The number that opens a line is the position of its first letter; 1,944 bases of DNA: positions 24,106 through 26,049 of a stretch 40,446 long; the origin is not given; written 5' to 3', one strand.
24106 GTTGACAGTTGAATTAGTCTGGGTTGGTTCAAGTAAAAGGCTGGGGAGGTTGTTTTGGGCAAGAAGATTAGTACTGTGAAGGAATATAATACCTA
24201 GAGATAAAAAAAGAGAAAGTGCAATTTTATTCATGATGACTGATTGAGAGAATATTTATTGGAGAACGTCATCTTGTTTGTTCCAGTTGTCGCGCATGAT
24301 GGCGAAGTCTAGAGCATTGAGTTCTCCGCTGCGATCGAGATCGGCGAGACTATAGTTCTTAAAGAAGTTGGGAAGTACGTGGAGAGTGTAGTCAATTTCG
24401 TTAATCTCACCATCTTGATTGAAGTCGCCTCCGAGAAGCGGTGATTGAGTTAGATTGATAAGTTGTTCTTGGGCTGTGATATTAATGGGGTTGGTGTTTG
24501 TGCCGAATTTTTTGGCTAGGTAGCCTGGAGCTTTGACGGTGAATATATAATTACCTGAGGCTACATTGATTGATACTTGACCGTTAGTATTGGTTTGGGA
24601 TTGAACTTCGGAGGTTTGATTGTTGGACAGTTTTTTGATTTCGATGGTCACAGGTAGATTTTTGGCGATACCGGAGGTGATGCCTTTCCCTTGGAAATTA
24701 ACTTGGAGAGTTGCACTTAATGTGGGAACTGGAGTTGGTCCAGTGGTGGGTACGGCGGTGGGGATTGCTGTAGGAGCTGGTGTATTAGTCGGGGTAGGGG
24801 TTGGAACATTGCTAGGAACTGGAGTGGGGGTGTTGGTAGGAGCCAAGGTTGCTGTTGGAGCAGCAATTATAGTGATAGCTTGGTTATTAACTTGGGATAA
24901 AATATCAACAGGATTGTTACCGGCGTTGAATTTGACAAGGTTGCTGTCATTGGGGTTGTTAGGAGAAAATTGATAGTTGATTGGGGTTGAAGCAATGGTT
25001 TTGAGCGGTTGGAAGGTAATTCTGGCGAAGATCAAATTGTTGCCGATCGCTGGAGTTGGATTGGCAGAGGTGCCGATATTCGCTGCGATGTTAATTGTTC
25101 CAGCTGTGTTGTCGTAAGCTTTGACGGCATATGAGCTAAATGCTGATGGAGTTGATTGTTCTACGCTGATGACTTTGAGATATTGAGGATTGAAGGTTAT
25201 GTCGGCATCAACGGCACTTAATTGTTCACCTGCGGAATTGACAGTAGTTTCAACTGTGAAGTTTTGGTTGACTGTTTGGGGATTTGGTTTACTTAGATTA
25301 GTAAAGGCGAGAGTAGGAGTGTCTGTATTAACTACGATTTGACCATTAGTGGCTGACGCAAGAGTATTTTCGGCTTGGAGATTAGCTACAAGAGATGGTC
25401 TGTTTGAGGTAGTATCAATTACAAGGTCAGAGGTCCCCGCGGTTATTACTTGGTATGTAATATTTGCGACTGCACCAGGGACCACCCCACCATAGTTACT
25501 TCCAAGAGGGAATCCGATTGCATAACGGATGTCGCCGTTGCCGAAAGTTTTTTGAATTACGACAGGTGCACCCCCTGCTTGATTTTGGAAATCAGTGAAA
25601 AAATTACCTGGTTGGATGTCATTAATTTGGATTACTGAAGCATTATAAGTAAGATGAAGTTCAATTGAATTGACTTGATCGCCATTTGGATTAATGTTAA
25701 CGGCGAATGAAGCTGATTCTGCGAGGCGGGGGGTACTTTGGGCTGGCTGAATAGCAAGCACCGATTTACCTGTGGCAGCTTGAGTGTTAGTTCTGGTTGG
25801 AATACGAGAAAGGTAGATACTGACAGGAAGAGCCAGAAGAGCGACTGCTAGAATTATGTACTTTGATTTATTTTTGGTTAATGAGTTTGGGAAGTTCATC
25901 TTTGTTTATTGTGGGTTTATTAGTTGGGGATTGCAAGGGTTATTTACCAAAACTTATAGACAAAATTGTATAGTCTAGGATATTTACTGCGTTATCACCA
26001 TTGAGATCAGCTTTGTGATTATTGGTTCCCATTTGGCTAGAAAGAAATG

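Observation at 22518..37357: Complete cellulosome-like cohesin-dockerin parts list in one co-directional 15 kb locus of a reduced genome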

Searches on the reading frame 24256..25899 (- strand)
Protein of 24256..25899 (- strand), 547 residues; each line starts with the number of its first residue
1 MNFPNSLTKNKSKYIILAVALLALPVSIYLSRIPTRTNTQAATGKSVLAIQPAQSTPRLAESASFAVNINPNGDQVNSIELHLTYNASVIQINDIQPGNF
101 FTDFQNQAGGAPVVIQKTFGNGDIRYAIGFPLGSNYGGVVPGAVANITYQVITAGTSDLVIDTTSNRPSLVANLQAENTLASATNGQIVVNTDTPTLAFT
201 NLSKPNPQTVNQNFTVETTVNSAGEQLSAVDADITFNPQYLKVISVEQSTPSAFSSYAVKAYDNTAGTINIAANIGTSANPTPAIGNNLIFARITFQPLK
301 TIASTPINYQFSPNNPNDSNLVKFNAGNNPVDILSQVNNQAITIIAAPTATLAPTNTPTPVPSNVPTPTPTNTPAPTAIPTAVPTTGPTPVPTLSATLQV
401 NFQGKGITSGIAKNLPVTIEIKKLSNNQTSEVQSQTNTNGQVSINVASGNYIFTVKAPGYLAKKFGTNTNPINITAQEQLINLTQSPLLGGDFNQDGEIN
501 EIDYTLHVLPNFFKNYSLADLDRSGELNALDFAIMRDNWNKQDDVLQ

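Call 5: search_protein_families(library=pfam, proteins=[window:24256-25899:-], max_evalue=0.1)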
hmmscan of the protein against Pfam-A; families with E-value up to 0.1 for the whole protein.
window:24256-25899:- (547 aa): 2 families
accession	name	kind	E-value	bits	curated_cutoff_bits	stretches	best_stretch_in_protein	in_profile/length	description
PF00963.24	Cohesin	-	1.1e-10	42.3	24.1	2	209-312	11-117/139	Cohesin domain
PF00404.24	Dockerin_1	-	2.8e-05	24.6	22.9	1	491-536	2-53/57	Dockerin type I domain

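Call 8: find_homologous_proteins(query=window:24256-25899:-)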
Query window:24256-25899:- (547 aa): 10 proteins with E <= 0.001 among 8000 candidates.
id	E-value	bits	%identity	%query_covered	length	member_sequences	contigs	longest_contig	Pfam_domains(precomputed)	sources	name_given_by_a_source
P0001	0.0e+0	1167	100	100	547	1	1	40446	PF00963.25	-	-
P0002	0.0e+0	1048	88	100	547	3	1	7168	PF00963.25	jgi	-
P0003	6.1e-110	387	40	97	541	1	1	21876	PF00963.25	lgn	-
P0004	3.0e-98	348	39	98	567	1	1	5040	PF00963.25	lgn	-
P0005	1.0e-96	343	40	93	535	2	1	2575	PF00404.25,PF00963.25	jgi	jgi:cell division septation protein DedD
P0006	4.1e-89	318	41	56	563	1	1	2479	PF00963.25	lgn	-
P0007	3.4e-76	275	35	93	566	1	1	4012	-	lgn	-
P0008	1.6e-27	115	27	31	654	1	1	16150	-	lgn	-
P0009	2.1e-4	38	-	-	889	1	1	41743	PF07714.24,PF00069.32,PF03109.23,PF03793.25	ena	-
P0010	9.2e-4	36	29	36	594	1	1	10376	PF00754.32,PF00404.25,PF22633.4,PF02018.24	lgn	-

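Call 9: find_encoding_contigs(protein=P0003, flank=10000, max_places=3)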
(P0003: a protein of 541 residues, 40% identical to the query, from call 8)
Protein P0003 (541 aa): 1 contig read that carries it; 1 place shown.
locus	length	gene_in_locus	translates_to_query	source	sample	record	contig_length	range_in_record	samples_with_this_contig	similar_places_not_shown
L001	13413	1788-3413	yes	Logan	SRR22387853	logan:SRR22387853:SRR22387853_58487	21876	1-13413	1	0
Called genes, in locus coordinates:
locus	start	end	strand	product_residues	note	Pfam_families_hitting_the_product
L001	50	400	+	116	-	-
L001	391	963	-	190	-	PF02545:Maf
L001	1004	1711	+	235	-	PF00160:Pro_isomerase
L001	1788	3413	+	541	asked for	PF00963:Cohesin (weak)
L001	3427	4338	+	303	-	PF00963:Cohesin (weak)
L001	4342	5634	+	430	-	-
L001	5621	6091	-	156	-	PF07884:VKOR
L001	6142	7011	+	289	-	PF12705:PDDEXK_1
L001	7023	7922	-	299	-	PF00892:EamA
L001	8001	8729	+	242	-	PF13623:SurA_N_2 (faint), PF09312:SurA_N (weak), PF13624:SurA_N_3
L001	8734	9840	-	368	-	PF00571:CBS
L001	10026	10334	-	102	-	-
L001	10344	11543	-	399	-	PF09992:NAGPA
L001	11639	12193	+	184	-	PF08534:Redoxin, PF00578:AhpC-TSA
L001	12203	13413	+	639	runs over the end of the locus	PF00580:UvrD-helicase, PF01443:Viral_helicase1 (faint), PF13245:AAA_19, PF13604:AAA_30 (faint), PF13361:UvrD_C, PF13538:UvrD_C_2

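Call 10: find_encoding_contigs(protein=P0002, flank=10000, max_places=3)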
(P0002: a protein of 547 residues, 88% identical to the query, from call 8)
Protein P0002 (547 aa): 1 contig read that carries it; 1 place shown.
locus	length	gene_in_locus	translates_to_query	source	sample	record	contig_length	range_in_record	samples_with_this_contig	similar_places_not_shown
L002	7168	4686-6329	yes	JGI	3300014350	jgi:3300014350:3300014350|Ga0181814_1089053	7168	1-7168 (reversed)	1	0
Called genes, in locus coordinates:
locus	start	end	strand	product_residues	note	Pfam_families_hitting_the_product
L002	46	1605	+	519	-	PF01011:PQQ (weak), PF13570:Beta-prop_ACSF4, PF13360:PQQ_2, PF25292:Beta-prop_CGLA (faint)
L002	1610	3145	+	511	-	-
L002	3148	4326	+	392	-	PF00657:Lipase_GDSL, PF13472:Lipase_GDSL_2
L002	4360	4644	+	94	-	PF00404:Dockerin_1 (weak)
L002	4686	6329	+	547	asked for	PF00963:Cohesin (weak)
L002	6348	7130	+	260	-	-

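Call 12: find_related_loci(query=A1, collection=genome_contigs, flank=10000)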
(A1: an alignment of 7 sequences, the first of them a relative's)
Query A1 (547 aa) in genome_contigs; peptide patterns used: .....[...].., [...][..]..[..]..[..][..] (x = any residue, [..] = any of these).
600 stretches matched a pattern (row limit reached: there are more); 3 encode a relative of the query (tblastn E <= 1e-3); 3 distinct loci.
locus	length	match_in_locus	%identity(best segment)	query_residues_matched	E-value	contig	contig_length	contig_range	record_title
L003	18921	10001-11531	34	196-547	1e-49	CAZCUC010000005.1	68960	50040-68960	MAG TPA_asm: uncultured Pseudomonadales bacterium isolate SRP286056_co1_428 genome assembly, contig: NODE_340_length_689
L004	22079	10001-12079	46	26-540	2e-45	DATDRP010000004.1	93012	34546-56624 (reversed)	MAG TPA_asm: Patescibacteria group bacterium isolate SMAG_U7980 k141_3300247, whole genome shotgun sequence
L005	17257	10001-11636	43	180-546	7e-83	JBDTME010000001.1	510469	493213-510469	MAG: Patescibacteria group bacterium isolate cluster3_bin.119 NODE_5_length_510469_cov_14.881851, whole genome shotgun s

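Call 34: search_protein_families(library=ncbifam, proteins=[window:24256-25899:-], max_evalue=0.1)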
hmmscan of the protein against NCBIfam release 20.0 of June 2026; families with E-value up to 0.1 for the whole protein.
window:24256-25899:- (547 aa): 2 families
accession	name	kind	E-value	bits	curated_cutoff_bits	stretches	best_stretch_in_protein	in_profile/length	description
NF049990.1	CellobisidaseCelK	equivalog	0.0035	15.5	1700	1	481-541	820-884/889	cellulose 1,4-beta-cellobiosidase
NF037973.1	metallo_SslE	exception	0.027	11.8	3000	1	352-399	48-95/1519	lipoprotein metalloprotease SslE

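Call 36: find_encoding_contigs(protein=P0001, flank=1000, max_places=3)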
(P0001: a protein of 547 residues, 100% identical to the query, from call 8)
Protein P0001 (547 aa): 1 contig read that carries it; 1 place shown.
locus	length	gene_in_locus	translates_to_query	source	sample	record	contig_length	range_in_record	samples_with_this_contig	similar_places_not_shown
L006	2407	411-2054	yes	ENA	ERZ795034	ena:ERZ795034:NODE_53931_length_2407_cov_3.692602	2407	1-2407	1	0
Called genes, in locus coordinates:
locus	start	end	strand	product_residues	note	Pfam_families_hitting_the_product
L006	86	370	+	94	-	PF00404:Dockerin_1 (weak)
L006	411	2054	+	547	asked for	PF00963:Cohesin (weak)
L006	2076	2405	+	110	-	?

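Call 54: search_protein_families(library=pfam, proteins=[L004:3-884:+, L004:997-3654:+, L004:3668-6292:+, L004:6340-8247:+, L004:8484-9818:+, L003:4740-6011:+, L003:6039-7643:+, L003:7710-9275:+, L003:13786-15336:+, L003:15377-16003:+], max_evalue=0.01)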
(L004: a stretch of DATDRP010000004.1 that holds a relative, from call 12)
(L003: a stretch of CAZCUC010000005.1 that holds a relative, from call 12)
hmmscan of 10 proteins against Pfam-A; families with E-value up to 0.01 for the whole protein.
L004:3-884:+ (294 aa): 3 families
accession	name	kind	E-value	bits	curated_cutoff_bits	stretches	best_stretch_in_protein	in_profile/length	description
PF13472.12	Lipase_GDSL_2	-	5.4e-06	27.5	32.9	1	9-124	65-154/178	GDSL-like Lipase/Acylhydrolase family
PF00404.24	Dockerin_1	-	6.3e-05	23.5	22.9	1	240-285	1-49/57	Dockerin type I domain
PF00657.28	Lipase_GDSL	-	0.0015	19.1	23.6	1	10-126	80-178/208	GDSL-like Lipase/Acylhydrolase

L004:997-3654:+ (886 aa): 5 families
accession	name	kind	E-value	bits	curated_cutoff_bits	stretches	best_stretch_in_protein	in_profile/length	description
PF13360.13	PQQ_2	-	4.9e-12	46.4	27.6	1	332-519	2-189/233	Outer membrane protein assembly factor BamB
PF13570.13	Beta-prop_ACSF4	-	4.6e-11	43.1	133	1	314-423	52-165/329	Beta-alanine-activating enzyme, beta-propeller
PF03422.21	CBM_6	-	1.1e-06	29.4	28.9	1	115-227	9-124/125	Carbohydrate binding module (family 6)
PF00404.24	Dockerin_1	-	1.5e-05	25.6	22.9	1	35-82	1-51/57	Dockerin type I domain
PF16990.11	CBM_35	-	0.00018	22.2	28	1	104-224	3-116/121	Carbohydrate binding module (family 35)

L004:3668-6292:+ (875 aa): 2 families
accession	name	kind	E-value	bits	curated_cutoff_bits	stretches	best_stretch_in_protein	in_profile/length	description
PF00404.24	Dockerin_1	-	5.7e-06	26.9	22.9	1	821-866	1-49/57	Dockerin type I domain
PF16586.11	DUF5060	-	0.00012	22.6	27.2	0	83-145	24-69/70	Domain of unknown function (DUF5060)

L004:6340-8247:+ (636 aa): 2 families
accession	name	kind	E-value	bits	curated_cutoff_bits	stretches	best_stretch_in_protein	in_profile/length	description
PF00404.24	Dockerin_1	-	4.3e-06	27.3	22.9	1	582-627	1-49/57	Dockerin type I domain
PF07676.18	PD40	-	0.00015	22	20.9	0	347-372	13-37/38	WD40-like Beta Propeller Repeat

L004:8484-9818:+ (445 aa): 4 families
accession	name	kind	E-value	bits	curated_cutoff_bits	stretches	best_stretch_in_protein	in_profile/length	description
PF00041.27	fn3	-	9.3e-08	32.6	25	1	289-369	2-81/84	Fibronectin type III domain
PF00404.24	Dockerin_1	-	7.3e-05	23.3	22.9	0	366-407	19-51/57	Dockerin type I domain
PF19077.6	Big_13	-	0.0032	18.4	27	1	243-281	56-95/102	Bacterial Ig-like domain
PF16656.11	Pur_ac_phosph_N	-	0.0036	18.3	30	1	292-353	5-63/93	Purple acid Phosphatase, N-terminal domain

L003:4740-6011:+ (424 aa): 3 families
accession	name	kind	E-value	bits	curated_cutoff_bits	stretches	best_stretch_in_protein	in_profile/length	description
PF13229.12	Beta_helix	-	4.3e-21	75.6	25.9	2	33-187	19-157/158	Right handed beta helix region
PF05048.19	NosD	-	1.1e-08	35.3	23.6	1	45-196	25-178/212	Periplasmic copper-binding protein (NosD)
PF00404.24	Dockerin_1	-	2.3e-05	24.9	22.9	1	371-416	1-50/57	Dockerin type I domain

L003:6039-7643:+ (535 aa): 3 families
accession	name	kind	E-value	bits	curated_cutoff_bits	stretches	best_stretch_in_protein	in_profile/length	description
PF13229.12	Beta_helix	-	3.1e-14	53.3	25.9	1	231-397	3-138/158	Right handed beta helix region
PF05048.19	NosD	-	1.5e-06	28.2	23.6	1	154-287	25-160/212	Periplasmic copper-binding protein (NosD)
PF00404.24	Dockerin_1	-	0.0015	19.1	22.9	1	482-527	1-50/57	Dockerin type I domain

L003:7710-9275:+ (522 aa): 5 families
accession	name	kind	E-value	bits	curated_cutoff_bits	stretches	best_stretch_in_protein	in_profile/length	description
PF13229.12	Beta_helix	-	1.1e-08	35.3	25.9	1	131-298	3-141/158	Right handed beta helix region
PF22842.2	Pel9A-like_beta_helix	-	1.2e-05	24.9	25.2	1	25-70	8-53/370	Pel9A-like, right handed beta helix region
PF00404.24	Dockerin_1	-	0.00012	22.7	22.9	1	469-514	1-50/57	Dockerin type I domain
PF05887.16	Trypan_PARP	-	0.00041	20.8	100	1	422-471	65-113/134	Procyclic acidic repetitive protein (PARP)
PF07602.17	DUF1565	-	0.00061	19.6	20.3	1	33-226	2-194/257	Protein of unknown function (DUF1565)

L003:13786-15336:+ (517 aa): 2 families
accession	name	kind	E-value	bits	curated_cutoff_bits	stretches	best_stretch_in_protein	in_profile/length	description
PF14488.12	DUF4434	-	6.2e-25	88.7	30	1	83-379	1-279/283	Domain of unknown function (DUF4434)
PF00404.24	Dockerin_1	-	0.00027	21.5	22.9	1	463-512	1-53/57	Dockerin type I domain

L003:15377-16003:+ (209 aa): 1 family
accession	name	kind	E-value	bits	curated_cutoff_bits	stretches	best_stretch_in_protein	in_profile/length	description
PF00404.24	Dockerin_1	-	0.0054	17.3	22.9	0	181-197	35-51/57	Dockerin type I domain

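Call 71: search_protein_families(library=pfam, proteins=[L005:829-2244:+, L005:2641-4599:-, L005:4511-5659:-, L005:5757-7550:-, L005:7619-8935:-, L005:9416-11062:+, L005:11091-11873:+, L005:11877-13151:-, L005:13513-15393:-, L005:15642-16616:-], max_evalue=0.01)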
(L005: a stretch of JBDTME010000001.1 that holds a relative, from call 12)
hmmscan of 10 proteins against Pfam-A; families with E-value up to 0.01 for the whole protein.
L005:829-2244:+ (471 aa): 4 families
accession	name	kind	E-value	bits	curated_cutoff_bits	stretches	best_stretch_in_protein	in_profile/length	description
PF10996.14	Beta-Casp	-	2.2e-33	115.8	27.7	1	261-386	1-120/120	Beta-Casp domain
PF00753.33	Lactamase_B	-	2e-09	38.1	22.7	1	34-215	4-170/196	Metallo-beta-lactamase superfamily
PF07521.17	RMMBL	-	3.6e-08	33.7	21.6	1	400-454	2-55/63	Zn-dependent metallo-hydrolase RNA specificity domain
PF12706.13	Lactamase_B_2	-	3.7e-08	33.7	27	1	68-230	20-173/200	Beta-lactamase superfamily domain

L005:2641-4599:- (652 aa): 0 families

L005:4511-5659:- (382 aa): 5 families
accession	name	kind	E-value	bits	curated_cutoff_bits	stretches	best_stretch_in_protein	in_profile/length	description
PF04539.22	Sigma70_r3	-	3.2e-27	94.9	25.3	1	228-303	1-76/78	Sigma-70 region 3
PF04542.20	Sigma70_r2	-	2.7e-22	78.8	24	1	151-219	3-71/71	Sigma-70 region 2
PF04545.22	Sigma70_r4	-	1.8e-19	69.4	24.1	1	318-370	2-50/50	Sigma-70, region 4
PF00140.25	Sigma70_r1_2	-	5.3e-14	52.3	22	1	111-141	1-31/34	Sigma-70 factor, region 1.2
PF03979.19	Sigma70_r1_1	-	3.1e-12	46.7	22.5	1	25-95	3-72/81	Sigma-70 factor, region 1.1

L005:5757-7550:- (597 aa): 7 families
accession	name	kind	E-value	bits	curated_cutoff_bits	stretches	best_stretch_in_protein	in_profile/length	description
PF08275.17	DNAG_N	-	1.6e-35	122.5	26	1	121-255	2-126/128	DNA primase catalytic core, N-terminal domain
PF01807.25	Zn_ribbon_DnaG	-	6.8e-33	112.8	24.9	1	5-96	4-95/98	CHC2 zinc finger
PF13155.12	Toprim_2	-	4.7e-19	69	22.1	1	267-354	1-87/88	Toprim-like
PF13662.12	Toprim_4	-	1.4e-14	54.5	25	1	265-337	2-80/85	Toprim domain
PF01751.28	Toprim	-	6.8e-12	45.8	23.1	1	265-334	1-84/96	Toprim domain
PF10410.14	DnaB_bind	-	1.2e-08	35.5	20.6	1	374-427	2-55/56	DnaB-helicase binding domain of primase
PF13362.12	Toprim_3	-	3.8e-05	24.5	27.2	1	266-357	2-91/95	Toprim domain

L005:7619-8935:- (438 aa): 1 family
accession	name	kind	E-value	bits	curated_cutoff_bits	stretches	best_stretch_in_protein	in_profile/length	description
PF09903.14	DUF2130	-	2.2e-70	237.3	26.7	1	183-427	3-253/255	Uncharacterized protein conserved in bacteria (DUF2130)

L005:9416-11062:+ (548 aa): 2 families
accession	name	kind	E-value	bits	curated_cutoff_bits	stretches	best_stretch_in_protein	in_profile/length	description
PF00963.24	Cohesin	-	1.1e-07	32.5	24.1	1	225-335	11-128/139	Cohesin domain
PF00404.24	Dockerin_1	-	2.3e-05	25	22.9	0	493-507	2-16/57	Dockerin type I domain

L005:11091-11873:+ (260 aa): 0 families

L005:11877-13151:- (424 aa): 2 families
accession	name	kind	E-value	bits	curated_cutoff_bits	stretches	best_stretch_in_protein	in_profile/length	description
PF07690.21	MFS_1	-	7e-25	88.1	33.4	2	128-343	110-323/347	Major Facilitator Superfamily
PF03092.22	BT1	-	9.1e-07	28.4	22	1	296-415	63-187/432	BT1 family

L005:13513-15393:- (626 aa): 7 families
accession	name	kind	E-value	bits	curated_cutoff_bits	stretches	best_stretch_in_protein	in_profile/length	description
PF00664.28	ABC_membrane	-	7.6e-29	101.7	28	1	36-309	1-274/274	ABC transporter transmembrane region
PF00005.33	ABC_tran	-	4.9e-28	98.9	25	1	393-542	1-137/137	ABC transporter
PF02463.25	SMC_N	-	1.9e-06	27.9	40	1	399-586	20-213/220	RecF/RecN/SMC N terminal domain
PF13479.12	AAA_24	-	0.00026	21.4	27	1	406-557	5-90/195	AAA domain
PF13175.12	AAA_15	-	0.00032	20.9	32.1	1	389-513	10-132/374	AAA ATPase domain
PF13401.12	AAA_22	-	0.003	18.3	27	0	405-458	7-60/130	AAA domain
PF00004.35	AAA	-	0.0036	18.2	21.2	0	408-561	3-93/131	ATPase family associated with various cellular activities (AAA)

L005:15642-16616:- (324 aa): 1 family
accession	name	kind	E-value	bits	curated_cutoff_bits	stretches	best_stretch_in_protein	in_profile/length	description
PF16392.11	DUF5001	-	0.0024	18.3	23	0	27-69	11-54/86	Ig-like domain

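Call 76: search_solved_structures(query=A1, max_evalue=1)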
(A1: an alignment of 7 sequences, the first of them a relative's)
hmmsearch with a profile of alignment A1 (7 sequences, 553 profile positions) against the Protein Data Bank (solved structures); distinct sequences matched with E-value up to 1: 29.
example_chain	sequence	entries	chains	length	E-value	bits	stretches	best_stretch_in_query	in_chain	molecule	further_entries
6kg8_A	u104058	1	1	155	3.4e-05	25.6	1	48-196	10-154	Probably cellulosomal scaffolding protein, secreted cellulose-binding and cohesin domain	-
6kgc_A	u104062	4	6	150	4.3e-05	25.2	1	56-194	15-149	Probably cellulosomal scaffolding protein, secreted cellulose-binding and cohesin domain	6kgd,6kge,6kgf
3kcp_A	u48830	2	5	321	0.001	20.7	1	61-107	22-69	Cellulosomal-scaffolding protein A | Cellulosome anchoring protein cohesin region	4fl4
1daq_A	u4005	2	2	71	0.0011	20.6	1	495-552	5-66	ENDOGLUCANASE SS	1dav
2mte_A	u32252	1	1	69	0.0011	20.6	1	495-552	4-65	Cellulose 1,4-beta-cellobiosidase (reducing end) CelS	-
5g5d_A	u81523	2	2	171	0.0016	20.1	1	70-165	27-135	CELLULOSOME ANCHORING PROTEIN COHESIN REGION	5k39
2ccl_B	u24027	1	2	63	0.0062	18.1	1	494-538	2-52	ENDO-1,4-BETA-XYLANASE Y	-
8x3a_A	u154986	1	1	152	0.0073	17.9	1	497-542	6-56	Serine protease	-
8x39_A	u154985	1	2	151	0.0074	17.9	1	497-542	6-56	Serine protease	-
5nrk_B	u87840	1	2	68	0.0075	17.9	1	497-543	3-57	DocCel5: Type I dockerin repeat domain from A. cellulolyticus family 5 endoglucanase WP_01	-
2l04_A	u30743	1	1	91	0.013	17.1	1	390-459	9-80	Major tail protein V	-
2yik_A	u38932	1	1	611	0.022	16.3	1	492-542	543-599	ENDOGLUCANASE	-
5nrm_B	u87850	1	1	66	0.023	16.2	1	497-542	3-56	DocCel5: Type I dockerin repeat domain from A. cellulolyticus family 5 endoglucanase WP_01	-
1ohz_B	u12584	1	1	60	0.037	15.6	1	497-538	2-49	ENDO-1,4-BETA-XYLANASE Y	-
3ul4_B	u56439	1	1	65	0.041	15.4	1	494-537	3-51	Cellulosome enzyme, dockerin type I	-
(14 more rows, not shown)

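Call 85: find_related_loci(query=A1, collection=metagenome_contigs, flank=10000)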
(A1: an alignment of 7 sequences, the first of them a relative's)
Query A1 (547 aa) in metagenome_contigs; peptide patterns used: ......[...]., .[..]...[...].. (x = any residue, [..] = any of these).
396 stretches matched a pattern; 13 encode a relative of the query (tblastn E <= 1e-3); 13 distinct loci.
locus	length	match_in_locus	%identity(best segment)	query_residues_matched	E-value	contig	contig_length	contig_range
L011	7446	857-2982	33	19-547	1e-80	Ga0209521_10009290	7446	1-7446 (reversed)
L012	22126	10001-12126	33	19-547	1e-80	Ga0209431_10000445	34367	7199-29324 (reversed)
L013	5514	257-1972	33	1-547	5e-66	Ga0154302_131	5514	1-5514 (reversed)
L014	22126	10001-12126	33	19-547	1e-80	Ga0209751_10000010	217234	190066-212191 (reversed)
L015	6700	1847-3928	34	1-546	8e-58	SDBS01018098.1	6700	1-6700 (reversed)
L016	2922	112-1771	34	161-547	8e-56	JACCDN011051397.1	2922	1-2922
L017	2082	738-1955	35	143-544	4e-51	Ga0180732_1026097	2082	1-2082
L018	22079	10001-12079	46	26-540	4e-45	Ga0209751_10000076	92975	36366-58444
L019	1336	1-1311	46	271-546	7e-39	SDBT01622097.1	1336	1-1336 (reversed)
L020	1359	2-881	51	220-547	1e-29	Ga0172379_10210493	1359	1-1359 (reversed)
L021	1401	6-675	53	194-544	4e-9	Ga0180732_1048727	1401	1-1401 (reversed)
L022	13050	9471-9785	29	439-544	9e-6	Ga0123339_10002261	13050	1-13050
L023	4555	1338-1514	33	488-541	1e-5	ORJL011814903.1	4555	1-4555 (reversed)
